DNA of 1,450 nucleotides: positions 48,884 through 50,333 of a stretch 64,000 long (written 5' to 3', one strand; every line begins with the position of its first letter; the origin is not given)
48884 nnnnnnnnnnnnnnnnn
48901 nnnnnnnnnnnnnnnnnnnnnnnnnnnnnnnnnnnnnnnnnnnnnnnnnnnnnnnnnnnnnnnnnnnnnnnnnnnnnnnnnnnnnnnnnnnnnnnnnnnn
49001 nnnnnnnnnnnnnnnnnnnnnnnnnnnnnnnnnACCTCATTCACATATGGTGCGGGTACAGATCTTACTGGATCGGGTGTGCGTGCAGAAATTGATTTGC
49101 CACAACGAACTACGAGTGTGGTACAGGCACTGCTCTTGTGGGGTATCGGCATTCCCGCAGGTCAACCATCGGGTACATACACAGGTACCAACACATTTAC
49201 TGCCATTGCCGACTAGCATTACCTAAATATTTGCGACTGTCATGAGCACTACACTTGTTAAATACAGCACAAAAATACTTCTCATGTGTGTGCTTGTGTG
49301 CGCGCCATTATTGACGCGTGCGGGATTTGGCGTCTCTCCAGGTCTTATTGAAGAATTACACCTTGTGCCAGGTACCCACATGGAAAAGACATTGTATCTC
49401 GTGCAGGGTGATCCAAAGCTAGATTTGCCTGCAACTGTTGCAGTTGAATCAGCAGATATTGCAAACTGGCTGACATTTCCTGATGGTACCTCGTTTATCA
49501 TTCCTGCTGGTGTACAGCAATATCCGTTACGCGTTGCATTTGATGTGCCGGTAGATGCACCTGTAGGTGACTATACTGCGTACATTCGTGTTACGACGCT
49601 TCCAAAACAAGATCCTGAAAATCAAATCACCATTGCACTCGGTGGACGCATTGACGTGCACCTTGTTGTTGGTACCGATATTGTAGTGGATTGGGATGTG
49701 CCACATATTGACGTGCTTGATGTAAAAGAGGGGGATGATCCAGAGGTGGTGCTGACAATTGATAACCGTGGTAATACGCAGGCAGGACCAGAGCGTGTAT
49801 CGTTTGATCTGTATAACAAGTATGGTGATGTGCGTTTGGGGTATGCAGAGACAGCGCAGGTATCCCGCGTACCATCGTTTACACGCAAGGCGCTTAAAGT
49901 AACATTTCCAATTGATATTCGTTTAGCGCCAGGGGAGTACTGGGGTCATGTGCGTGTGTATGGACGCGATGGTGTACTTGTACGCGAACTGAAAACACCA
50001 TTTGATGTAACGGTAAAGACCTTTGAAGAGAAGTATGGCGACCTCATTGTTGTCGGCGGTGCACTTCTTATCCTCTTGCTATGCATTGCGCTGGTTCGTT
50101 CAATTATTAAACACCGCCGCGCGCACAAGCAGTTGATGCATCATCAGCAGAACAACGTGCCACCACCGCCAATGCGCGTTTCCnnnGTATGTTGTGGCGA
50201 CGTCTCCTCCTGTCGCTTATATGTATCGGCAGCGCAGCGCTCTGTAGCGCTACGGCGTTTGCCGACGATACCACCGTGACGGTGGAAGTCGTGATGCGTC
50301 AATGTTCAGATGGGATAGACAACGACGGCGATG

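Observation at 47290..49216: Conserved C-terminal module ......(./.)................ shared by the giant protein and its small paralog; possible novel sorting or wall-anchoring signal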

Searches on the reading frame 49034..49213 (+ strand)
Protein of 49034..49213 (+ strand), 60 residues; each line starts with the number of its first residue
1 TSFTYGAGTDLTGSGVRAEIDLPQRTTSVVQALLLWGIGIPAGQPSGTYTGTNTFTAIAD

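Call 75: search_protein_representatives(alignment_id=A5)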
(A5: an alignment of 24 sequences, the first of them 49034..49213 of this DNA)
Query: 24 sequences, 62 profile positions. Proteins with E-value up to 0.001 (for the whole library): 752; up to 1e-10: 166; up to 1e-30: 0. The best 150 are listed.
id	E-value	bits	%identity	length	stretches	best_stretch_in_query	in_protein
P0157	9.2e-21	89.5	-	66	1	8-62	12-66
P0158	1.1e-20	89.3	-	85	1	1-62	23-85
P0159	3.7e-20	87.6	-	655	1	1-60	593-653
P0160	4.7e-20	87.3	-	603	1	1-62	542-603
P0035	6.5e-20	86.8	-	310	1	2-61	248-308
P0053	4.3e-19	84.2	-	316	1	1-61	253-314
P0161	9.3e-19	83.1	-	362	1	2-62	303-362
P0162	9.8e-19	83.1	-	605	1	1-60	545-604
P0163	1.2e-18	82.8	-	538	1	1-61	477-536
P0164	2.0e-18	82.1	-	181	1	2-62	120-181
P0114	2.8e-18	81.6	-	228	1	2-61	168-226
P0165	3.4e-18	81.3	-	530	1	2-61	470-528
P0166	3.5e-18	81.3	-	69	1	1-59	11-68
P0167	9.3e-18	79.9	-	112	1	2-61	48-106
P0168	1.7e-17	79.1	-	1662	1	2-57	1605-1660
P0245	1.0e-12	63.8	-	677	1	3-62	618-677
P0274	9.5e-12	60.7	-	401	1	1-62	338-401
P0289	2.8e-11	59.2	-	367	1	2-62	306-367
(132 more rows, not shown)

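Call 79: find_encoding_contigs(protein=P0274, flank=8000, max_places=3)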
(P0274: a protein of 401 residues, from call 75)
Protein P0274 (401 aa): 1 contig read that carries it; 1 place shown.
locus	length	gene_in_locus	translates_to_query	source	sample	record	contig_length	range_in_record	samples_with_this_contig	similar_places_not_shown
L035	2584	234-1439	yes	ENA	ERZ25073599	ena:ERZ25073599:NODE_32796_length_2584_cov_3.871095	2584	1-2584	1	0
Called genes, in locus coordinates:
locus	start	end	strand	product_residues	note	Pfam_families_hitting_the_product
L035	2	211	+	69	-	?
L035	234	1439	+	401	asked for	-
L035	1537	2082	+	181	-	PF01936:NYN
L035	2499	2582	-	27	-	?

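Call 80: find_encoding_contigs(protein=P0289, flank=8000, max_places=3)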
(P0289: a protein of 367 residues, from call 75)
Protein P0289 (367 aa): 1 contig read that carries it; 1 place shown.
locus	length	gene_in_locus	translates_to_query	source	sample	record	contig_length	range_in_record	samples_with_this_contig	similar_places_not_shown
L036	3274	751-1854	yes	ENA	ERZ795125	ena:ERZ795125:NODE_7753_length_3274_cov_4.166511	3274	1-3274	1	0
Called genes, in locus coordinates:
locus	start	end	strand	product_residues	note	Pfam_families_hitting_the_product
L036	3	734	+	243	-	?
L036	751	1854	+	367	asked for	PF00754:F5_F8_type_C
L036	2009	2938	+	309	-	-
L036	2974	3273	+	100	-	?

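Call 81: find_encoding_contigs(protein=P0245, flank=8000, max_places=3)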
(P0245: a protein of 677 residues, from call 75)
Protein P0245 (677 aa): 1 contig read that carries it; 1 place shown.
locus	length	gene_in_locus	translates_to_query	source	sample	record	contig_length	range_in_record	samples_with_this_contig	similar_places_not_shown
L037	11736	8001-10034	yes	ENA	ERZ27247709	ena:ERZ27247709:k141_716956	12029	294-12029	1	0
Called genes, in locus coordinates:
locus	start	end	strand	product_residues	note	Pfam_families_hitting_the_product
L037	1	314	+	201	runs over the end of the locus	?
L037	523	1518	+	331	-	-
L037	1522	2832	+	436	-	-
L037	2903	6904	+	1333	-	PF10102:DUF2341, PF13385:Laminin_G_3, PF10102:DUF2341, PF13385:Laminin_G_3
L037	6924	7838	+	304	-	-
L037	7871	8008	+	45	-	-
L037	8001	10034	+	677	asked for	-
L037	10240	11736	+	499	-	?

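Call 83: find_homologous_proteins(query=P0289, max_evalue=0.001)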
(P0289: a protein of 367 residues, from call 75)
Query P0289 (367 aa): 9 proteins with E <= 0.001 among 5275 candidates.
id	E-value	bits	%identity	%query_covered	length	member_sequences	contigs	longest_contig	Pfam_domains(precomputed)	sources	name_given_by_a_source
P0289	8.5e-245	830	100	100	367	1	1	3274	PF00754.32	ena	-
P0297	3.2e-159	548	66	100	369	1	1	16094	PF00754.32,PF22633.4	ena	-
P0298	2.9e-64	236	54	62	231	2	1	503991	PF00754.32,PF22633.4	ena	-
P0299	1.2e-61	227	53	62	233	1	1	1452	PF00754.32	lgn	-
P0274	2.5e-59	219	34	98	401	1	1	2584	-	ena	-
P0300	2.4e-30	124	51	34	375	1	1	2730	-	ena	-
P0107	4.1e-19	87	68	20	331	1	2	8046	-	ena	-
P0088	5.1e-6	44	49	20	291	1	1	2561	-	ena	-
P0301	5.9e-6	44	45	20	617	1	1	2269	-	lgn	-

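Call 84: find_encoding_contigs(protein=P0297, flank=8000, max_places=2)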
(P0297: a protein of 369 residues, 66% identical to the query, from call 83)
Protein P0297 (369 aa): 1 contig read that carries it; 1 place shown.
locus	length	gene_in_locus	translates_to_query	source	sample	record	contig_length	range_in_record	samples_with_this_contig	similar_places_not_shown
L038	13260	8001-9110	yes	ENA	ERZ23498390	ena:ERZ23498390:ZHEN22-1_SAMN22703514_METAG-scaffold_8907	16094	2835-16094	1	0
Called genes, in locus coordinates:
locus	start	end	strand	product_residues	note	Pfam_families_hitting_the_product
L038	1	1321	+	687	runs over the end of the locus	PF22745:Nlig-Ia, PF01653:DNA_ligase_aden, PF03120:OB_DNA_ligase, PF03119:DNA_ligase_ZBD, PF14520:HHH_5 (faint), PF12826:HHH_2, PF00533:BRCT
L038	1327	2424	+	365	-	PF01098:FTSW_RODA_SPOVE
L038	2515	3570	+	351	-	-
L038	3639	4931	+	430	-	-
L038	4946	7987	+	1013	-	-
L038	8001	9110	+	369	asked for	PF00754:F5_F8_type_C, PF22633:F5_F8_type_C_2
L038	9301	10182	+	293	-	-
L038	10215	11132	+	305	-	-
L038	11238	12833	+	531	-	-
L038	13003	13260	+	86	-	?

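Call 85: find_encoding_contigs(protein=P0298, flank=8000, max_places=2)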
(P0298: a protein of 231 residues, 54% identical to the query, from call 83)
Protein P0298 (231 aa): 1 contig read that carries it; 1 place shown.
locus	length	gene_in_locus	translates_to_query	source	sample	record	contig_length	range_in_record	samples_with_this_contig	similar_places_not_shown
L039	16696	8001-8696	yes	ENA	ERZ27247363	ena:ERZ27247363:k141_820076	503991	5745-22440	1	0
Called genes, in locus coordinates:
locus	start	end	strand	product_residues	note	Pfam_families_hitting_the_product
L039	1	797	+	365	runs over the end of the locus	PF01098:FTSW_RODA_SPOVE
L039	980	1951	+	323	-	-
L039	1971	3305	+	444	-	-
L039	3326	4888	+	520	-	PF01564:Spermine_synth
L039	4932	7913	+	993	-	-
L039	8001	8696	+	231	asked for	PF00754:F5_F8_type_C, PF22633:F5_F8_type_C_2 (weak)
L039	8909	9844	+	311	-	-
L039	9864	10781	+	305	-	-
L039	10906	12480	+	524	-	-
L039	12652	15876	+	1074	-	PF04563:RNA_pol_Rpb2_1, PF04561:RNA_pol_Rpb2_2, PF04565:RNA_pol_Rpb2_3, PF10385:RNA_pol_Rpb2_45, PF00562:RNA_pol_Rpb2_6, PF04560:RNA_pol_Rpb2_7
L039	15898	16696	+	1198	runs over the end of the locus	PF04997:RNA_pol_Rpb1_1, PF00623:RNA_pol_Rpb1_2, PF04983:RNA_pol_Rpb1_3, PF05000:RNA_pol_Rpb1_4, PF04998:RNA_pol_Rpb1_5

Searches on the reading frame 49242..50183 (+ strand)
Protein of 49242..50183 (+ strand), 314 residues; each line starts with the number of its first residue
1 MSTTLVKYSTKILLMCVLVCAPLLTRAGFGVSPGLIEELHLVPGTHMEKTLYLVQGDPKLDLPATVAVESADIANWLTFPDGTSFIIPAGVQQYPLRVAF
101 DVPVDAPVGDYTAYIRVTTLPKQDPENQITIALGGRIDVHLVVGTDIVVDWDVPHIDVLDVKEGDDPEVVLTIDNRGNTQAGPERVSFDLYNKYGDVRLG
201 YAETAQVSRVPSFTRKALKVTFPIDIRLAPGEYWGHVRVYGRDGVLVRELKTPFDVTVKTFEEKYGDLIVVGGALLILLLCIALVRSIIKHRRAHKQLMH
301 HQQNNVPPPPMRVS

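Call 4: search_protein_families(library=pfam, proteins=[window:49242-50183:+], max_evalue=1)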
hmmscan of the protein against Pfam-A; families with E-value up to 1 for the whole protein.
window:49242-50183:+ (314 aa): 3 families
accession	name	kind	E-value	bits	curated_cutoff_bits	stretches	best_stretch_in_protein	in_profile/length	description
PF15418.12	DUF4625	-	0.064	14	27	1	85-118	82-115/131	Domain of unknown function (DUF4625)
PF03168.19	LEA_2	-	0.12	13.3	25.4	0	172-258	3-80/98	Late embryogenesis abundant protein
PF05392.16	COX7B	-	0.22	11.7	27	0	259-278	31-50/79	Cytochrome C oxidase chain VIIB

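Call 6: search_protein_families(library=ncbifam, proteins=[window:49242-50183:+], max_evalue=1)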
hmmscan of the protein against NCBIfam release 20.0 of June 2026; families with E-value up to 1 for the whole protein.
window:49242-50183:+ (314 aa): 0 families

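Call 36: find_homologous_proteins(query=window:49242-50183:+, max_evalue=0.001)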
Query window:49242-50183:+ (314 aa): 36 proteins with E <= 0.001 among 4263 candidates.
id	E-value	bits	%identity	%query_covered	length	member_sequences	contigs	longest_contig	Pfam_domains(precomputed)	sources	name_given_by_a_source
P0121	1.2e-208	710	100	100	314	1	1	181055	-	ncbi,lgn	-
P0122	6.5e-114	398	65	86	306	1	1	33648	-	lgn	-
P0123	8.5e-107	375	61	90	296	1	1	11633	-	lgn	-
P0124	2.7e-95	337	55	81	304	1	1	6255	-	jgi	jgi:hypothetical protein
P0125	8.0e-87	309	52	89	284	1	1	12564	-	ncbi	-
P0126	1.0e-80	289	53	76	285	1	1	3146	-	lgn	-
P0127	5.3e-80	287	48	90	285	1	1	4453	-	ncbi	-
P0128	6.6e-79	283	52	76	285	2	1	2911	-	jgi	jgi:uncharacterized protein YaiE (UPF0345 family)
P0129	2.1e-78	282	47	87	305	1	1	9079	-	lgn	-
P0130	2.3e-77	278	48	80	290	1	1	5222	-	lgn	-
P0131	2.2e-76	275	50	85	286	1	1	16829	-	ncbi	-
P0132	2.4e-76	275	44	91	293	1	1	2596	-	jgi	jgi:hypothetical protein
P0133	5.9e-76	274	50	77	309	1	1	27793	-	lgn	-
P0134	7.6e-75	270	44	92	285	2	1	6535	-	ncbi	-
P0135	2.0e-74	269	47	83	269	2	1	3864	-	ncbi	-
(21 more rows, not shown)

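Call 39: search_protein_families(library=pfam, alignment_id=A4, max_evalue=10)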
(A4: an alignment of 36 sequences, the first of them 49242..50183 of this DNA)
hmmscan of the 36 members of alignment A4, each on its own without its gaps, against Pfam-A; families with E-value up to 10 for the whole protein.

A. member 1, window:49242-50183:+ (314 aa): 3 families
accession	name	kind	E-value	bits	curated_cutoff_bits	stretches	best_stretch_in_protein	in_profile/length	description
PF15418.12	DUF4625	-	0.064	14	27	1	85-118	82-115/131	Domain of unknown function (DUF4625)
PF03168.19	LEA_2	-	0.12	13.3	25.4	1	172-258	3-80/98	Late embryogenesis abundant protein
PF05392.16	COX7B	-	0.22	11.7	27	1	259-278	31-50/79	Cytochrome C oxidase chain VIIB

B. families by the number of members that match (of 36 scanned): 59 families (the first 25 are shown)
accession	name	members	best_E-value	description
PF15418.12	DUF4625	17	0.00023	Domain of unknown function (DUF4625)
PF22680.2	Glyco_hydro_123_N_2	14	0.0015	Glycoside hydrolase 123 N-terminal domain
PF11611.13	DUF4352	4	0.061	Domain of unknown function (DUF4352)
PF03168.19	LEA_2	3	0.021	Late embryogenesis abundant protein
PF05239.21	PRC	2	0.0098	PRC-barrel domain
PF17410.7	Stevor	2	0.01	Subtelomeric Variable Open Reading frame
PF19543.5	GH123_N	2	0.016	Glycoside hydrolase 123, N-terminal domain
PF18630.7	Peptidase_M60_C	2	0.019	Peptidase M60 C-terminal domain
PF10633.15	NPCBM_assoc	2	0.031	NPCBM-associated, NEW3 domain of alpha-galactosidase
PF06865.17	Ppnp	2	0.061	Pyrimidine/purine nucleoside phosphorylase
PF24842.1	UFD1_N2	2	0.067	Ubiquitin fusion degradation protein UFD1, N-terminal subdomain 2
PF22544.2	HYDIN_VesB_CFA65-like_Ig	2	0.15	HYDIN/CFA65/VesB-like, Ig-like domain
PF14524.12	Wzt_C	2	0.16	Wzt C-terminal domain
PF12669.12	FeoB_associated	1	0.0076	FeoB-associated Cys-rich membrane protein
PF14683.12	CBM-like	1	0.0097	Polysaccharide lyase family 4, domain III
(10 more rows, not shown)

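Call 44: predict_structure(alignment_id=A4)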
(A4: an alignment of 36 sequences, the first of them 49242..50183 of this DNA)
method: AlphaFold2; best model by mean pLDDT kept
length: 314 residues; sequences in the alignment: 36
mean_pLDDT: 93.2   pTM: 0.75
mean pLDDT of the five models: 93.2, 92.4, 91.7, 90.8, 90.3
residues with pLDDT >= 90: 256; 70-90: 45; 50-70: 13; < 50: 0
segments of 3 or more residues with pLDDT < 50: none
pLDDT, mean of each block of 10 residues (from residue 1): 82 94 66 91 96 89 96 97 96 96 98 95 71 85 97 98 98 97 98 98 97 97 97 98 97 98 96 97 98 93 87 80
secondary structure, 60 per line:
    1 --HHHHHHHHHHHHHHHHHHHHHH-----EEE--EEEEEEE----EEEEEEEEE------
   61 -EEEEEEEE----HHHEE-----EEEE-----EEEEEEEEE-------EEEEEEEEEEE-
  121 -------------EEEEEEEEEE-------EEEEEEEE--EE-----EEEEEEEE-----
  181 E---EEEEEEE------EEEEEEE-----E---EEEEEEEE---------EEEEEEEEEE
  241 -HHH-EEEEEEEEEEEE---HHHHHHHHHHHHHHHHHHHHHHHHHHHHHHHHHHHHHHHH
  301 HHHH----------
elements in order: H3-24 E30-32 E35-41 E46-54 E62-69 E84-87 E93-101 E109-119 E134-143 E151-158 E168-175 E185-191 E198-204 E214-221 E231-240 E246-257 H261-304
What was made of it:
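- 49242..50186 (+): Co-conserved partner (314 aa): signal peptide, invariant AGFGVSP at the mature N-terminus, two Ig-like domains (30-143, 151-257), C-terminal TM helix and basic tail. AF2 pLDDT 93.2 (call 44).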

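Call 46: fold_search(model_id=the predicted structure, library=pdb)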
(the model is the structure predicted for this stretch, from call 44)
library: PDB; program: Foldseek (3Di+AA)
matches with E <= 10: 1773; with E <= 0.001: 358
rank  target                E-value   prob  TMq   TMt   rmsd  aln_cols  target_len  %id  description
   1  8jmw_A                2.0e-10  1.00  0.29  0.18  11.8       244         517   16  Fibril form of serine peptidase Vpr (released 2023-12-06)
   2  9i25_C                9.6e-10  1.00  0.29  0.35  14.7       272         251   14  WxLIP from Enterococcus faecium locus A bound to long WxL (released 2026-01-28)
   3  9i1y_A                1.4e-09  1.00  0.28  0.33  14.4       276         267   14  WxLIP from Enterococcus faecium (released 2026-01-28)
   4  9i1y_B                2.3e-09  1.00  0.29  0.34  14.2       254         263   14  WxLIP from Enterococcus faecium (released 2026-01-28)
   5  7ptb                  5.1e-09  1.00  0.30  0.30  12.6       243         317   12  Crystal structure of the SPD-2 domain of human CEP192 (released 2022-04-06)
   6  7sqc_T0               2.4e-08  1.00  0.27  0.16  14.0       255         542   13  Ciliary C1 central pair apparatus isolated from Chlamydomonas reinhardtii (released 2022-04-13)
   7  1kiu_A                2.5e-08  1.00  0.29  0.43  16.1       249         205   12  FimH adhesin Q133N mutant-FimC chaperone complex with methyl-alpha-D-mannose (released 2002-06-05)
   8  4dwh_C                2.8e-08  1.00  0.31  0.46  15.8       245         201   15  Structure of the major type 1 pilus subunit FIMA bound to the FIMC (2.5 A resolution) (released 2012-05-30)
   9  3sqb_C                3.8e-08  1.00  0.30  0.45  16.1       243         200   13  Structure of the major type 1 pilus subunit FimA bound to the FimC chaperone (released 2012-05-30)
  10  3bwu_C                4.1e-08  1.00  0.30  0.45  16.2       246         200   15  Crystal structure of the ternary complex of FimD (N-Terminal Domain, FimDN) with FimC and the N-terminally truncated p (released 2008-03-04)
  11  9fxs_C                4.3e-08  1.00  0.30  0.44  16.2       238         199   15  Cryo-EM structure of the type 1 pilus complex including pilus rod and FimI-bound assembly platform after incorporation (released 2025-06-04)
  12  3jwn_C                5.0e-08  1.00  0.30  0.45  15.7       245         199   13  Complex of FimC, FimF, FimG and FimH (released 2010-06-16)
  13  9fxb_C                5.5e-08  1.00  0.29  0.43  16.5       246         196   14  Cryo-EM structure of the type 1 pilus assembly platform as part of the FimI-bound chaperone-usher pilus complex (FimDH (released 2025-06-04)
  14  4kkp_B                6.5e-08  1.00  0.23  0.30  17.3       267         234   14  Crystal structure of Vibrio cholerae RbmA (crystal form 2) (released 2013-05-22)
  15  7sqc_T2               7.6e-08  1.00  0.27  0.16  14.1       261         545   14  Ciliary C1 central pair apparatus isolated from Chlamydomonas reinhardtii (released 2022-04-13)
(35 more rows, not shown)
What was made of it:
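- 49242..50186 (+): Foldseek ranks 2-4 are solved WxLIP chains (E~1e-9), followed by PapD-like chaperones (call 46).
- On WxLIP (DUF916 + DUF3324 + TM helix): 9i25_C and 9i1y_A/B rank 2-4 with E 1e-9 to 2e-9, but TM-scores are 0.28-0.35 and generic tandem-Ig proteins score similarly (call 46).
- On Chaperone-usher pilus system: FimC, Caf1M, CfaA and CsuC are matched at E 1e-8 to 1e-6, with target-normalised TM 0.40-0.47 (call 46).
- Closest known: WxL gene clusters of Bacillota. Same: The partner's model retrieves solved WxLIP structures at ranks 2-4 (call 46).
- Closest known: Chaperone-usher pili. Same: The partner is a two-Ig-domain protein that structurally resembles PapD-like chaperones (call 46).
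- Its Foldseek hits at ranks 2-4 of 350,542 chains are 9i25_C 'WxLIP bound to long WxL' and 9i1y 'WxLIP' (E~1e-9), followed by FimC, Caf1M, CfaA and CsuC (call 46). Foldseek TM-scores are low (0.29-0.35), and rank 1 was an unrelated Vpr fibril, so the match is partly a generic tandem-Ig similarity (call 46). The partner's model matches FimC, Caf1M, CfaA and CsuC chaperones at E 1e-8 to 1e-6 (call 46).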

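Call 49: search_solved_structures(query=A4, max_evalue=10, show_alignments=2)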
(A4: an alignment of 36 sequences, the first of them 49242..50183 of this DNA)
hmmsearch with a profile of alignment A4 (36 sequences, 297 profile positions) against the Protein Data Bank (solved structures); distinct sequences matched with E-value up to 10: 1.
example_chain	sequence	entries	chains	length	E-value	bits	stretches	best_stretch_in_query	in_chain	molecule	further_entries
8k2j_A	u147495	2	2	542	1.6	11.1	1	89-132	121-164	Oligosaccharide/Monosaccharide-releasing beta-N-acetylgalactosaminidase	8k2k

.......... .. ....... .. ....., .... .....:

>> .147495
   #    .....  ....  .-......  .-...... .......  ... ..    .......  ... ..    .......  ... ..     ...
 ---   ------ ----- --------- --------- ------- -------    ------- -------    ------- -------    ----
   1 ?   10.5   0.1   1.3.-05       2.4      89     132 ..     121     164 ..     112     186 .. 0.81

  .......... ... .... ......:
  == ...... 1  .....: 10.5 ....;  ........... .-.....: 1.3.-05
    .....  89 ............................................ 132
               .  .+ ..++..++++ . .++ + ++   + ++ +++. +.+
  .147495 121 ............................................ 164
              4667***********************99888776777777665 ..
